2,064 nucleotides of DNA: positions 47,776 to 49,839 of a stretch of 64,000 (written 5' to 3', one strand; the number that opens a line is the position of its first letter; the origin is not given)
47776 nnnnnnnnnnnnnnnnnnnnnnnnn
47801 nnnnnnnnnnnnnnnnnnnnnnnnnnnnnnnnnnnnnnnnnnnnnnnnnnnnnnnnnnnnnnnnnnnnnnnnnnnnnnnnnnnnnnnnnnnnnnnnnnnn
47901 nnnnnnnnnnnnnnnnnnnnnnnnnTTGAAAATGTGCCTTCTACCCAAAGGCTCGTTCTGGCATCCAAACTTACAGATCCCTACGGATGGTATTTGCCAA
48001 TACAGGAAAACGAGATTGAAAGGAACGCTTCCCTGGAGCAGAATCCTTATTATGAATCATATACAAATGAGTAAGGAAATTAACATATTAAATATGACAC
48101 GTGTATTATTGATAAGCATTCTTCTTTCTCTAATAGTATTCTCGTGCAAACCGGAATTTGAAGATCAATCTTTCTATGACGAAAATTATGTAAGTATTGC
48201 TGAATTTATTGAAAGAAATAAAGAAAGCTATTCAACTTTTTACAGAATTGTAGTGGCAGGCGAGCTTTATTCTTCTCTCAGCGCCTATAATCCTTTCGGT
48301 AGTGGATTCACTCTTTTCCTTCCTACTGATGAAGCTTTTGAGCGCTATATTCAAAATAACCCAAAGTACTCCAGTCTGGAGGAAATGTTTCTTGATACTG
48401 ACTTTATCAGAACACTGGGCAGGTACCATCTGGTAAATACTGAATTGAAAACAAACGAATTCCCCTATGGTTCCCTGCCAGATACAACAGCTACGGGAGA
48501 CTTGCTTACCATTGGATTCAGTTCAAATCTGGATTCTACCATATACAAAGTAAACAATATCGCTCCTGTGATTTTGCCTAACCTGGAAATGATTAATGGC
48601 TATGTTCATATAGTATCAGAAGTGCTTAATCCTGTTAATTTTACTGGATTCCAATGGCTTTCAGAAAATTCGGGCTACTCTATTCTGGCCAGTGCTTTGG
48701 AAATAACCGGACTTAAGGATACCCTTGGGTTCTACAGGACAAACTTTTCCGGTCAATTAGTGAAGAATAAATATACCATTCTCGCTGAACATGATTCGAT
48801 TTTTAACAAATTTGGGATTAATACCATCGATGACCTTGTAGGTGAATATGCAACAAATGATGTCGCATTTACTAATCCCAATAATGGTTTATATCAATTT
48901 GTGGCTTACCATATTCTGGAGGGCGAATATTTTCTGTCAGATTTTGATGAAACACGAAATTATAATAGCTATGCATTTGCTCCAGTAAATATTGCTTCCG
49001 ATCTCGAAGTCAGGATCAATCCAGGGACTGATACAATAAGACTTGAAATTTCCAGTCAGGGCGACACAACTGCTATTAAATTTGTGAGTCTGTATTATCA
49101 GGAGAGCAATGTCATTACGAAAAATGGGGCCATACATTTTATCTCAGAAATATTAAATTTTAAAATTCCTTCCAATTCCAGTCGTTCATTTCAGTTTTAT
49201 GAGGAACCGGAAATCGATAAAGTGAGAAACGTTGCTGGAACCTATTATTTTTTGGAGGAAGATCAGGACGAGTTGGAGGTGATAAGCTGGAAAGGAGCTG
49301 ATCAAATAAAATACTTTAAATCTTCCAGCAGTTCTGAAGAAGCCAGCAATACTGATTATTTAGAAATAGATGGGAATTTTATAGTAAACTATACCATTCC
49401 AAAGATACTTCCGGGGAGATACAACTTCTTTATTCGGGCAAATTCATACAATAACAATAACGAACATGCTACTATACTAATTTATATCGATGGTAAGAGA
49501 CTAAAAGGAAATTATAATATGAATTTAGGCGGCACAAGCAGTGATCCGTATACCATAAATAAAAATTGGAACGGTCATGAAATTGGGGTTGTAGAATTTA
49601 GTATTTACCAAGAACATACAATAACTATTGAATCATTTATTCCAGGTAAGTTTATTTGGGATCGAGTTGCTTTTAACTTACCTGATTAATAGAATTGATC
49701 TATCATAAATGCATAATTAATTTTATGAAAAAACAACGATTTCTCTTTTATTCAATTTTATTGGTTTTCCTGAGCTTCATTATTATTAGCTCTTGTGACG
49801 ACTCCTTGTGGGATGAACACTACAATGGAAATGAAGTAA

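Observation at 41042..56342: Enzyme-free operon FAS1-SusC-SusD-FAS1-FAS1-SusC-SusD: tandem SusCD pairs decorated with fasciclin lipoproteins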

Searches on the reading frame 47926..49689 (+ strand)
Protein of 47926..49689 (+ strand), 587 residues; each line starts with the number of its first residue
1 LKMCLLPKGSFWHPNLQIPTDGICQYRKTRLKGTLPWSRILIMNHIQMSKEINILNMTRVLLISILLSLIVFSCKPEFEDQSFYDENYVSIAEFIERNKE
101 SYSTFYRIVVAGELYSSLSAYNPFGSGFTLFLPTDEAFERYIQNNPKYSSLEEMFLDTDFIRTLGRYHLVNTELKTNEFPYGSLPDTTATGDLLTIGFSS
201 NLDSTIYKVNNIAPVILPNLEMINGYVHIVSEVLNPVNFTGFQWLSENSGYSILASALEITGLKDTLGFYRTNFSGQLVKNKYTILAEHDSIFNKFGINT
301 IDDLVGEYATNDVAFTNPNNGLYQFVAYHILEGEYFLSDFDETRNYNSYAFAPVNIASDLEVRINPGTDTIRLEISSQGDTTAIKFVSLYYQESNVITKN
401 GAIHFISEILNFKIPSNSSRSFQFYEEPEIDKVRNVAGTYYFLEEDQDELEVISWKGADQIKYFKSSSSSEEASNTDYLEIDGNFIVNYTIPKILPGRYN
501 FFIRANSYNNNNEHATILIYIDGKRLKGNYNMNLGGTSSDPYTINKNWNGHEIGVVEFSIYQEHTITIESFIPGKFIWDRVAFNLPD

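Call 5: search_protein_families(library=pfam, proteins=[window:47926-49689:+], max_evalue=0.01)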
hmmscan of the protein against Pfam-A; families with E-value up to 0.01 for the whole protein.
window:47926-49689:+ (587 aa): 1 family
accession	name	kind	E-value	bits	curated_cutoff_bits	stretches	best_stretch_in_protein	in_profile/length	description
PF02469.27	Fasciclin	-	4.1e-23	82.4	22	2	101-236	2-123/123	Fasciclin domain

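Call 6: search_protein_families(library=ncbifam, proteins=[window:47926-49689:+], max_evalue=0.01)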
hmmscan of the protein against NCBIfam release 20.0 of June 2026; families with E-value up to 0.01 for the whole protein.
window:47926-49689:+ (587 aa): 0 families

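Call 24: search_solved_structures(query=window:48100-49689:+, max_evalue=0.01)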
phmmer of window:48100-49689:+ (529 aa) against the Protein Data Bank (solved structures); distinct sequences matched with E-value up to 0.01: 6.
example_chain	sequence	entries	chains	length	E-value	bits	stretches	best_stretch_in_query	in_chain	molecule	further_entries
5yjg_A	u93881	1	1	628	2.1e-11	46.7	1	32-179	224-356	Periostin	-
5yjh_A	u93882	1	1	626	2.1e-11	46.7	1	32-179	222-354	Periostin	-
5nv6_A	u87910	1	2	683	1.3e-09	40.8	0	53-194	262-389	Transforming growth factor-beta-induced protein ig-h3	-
1w7d_A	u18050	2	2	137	0.0042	19.3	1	49-178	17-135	BETA-IG-H3/FASCICLIN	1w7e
9oek_A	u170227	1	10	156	0.0078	18.4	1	66-179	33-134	Transforming growth factor-beta-induced protein ig-h3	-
1x3b_A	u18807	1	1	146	0.0081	18.4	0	64-179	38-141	Transforming growth factor-beta induced protein IG-H3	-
